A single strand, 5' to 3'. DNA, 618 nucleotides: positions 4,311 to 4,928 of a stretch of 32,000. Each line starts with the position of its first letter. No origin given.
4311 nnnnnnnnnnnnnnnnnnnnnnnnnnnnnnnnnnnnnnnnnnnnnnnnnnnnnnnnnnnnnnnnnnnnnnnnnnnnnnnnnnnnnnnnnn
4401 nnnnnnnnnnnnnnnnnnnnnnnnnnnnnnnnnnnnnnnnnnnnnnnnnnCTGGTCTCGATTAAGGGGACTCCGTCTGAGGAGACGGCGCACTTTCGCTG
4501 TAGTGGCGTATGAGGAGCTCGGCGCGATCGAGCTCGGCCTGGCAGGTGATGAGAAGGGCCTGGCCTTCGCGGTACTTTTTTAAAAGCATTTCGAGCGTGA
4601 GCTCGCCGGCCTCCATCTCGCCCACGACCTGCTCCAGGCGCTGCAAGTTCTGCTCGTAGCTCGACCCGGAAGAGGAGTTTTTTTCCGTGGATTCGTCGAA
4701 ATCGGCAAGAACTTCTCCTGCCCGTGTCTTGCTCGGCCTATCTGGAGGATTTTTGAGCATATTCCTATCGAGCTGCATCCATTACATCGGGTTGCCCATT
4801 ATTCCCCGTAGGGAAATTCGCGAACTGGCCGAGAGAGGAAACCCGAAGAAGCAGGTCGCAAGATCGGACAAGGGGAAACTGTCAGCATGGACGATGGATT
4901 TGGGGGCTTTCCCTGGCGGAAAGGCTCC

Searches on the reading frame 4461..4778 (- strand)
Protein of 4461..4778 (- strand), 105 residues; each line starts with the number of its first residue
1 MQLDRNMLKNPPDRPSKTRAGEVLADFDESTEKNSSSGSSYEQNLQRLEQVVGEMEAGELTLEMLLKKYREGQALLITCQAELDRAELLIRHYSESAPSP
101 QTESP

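Call 16: find_encoding_contigs(protein=window:4461-4778:-, flank=10000, max_places=10)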
Protein window:4461-4778:- (105 aa): no gene with exactly this product is on record in the collection.

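Call 52: search_protein_families(library=pfam, proteins=[window:4461-4778:-])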
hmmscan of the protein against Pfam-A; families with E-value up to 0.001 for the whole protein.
window:4461-4778:- (105 aa): 1 family
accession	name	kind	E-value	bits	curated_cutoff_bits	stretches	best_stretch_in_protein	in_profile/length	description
PF02609.21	Exonuc_VII_S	-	1.4e-14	54.3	24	1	41-88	1-48/52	Exonuclease VII small subunit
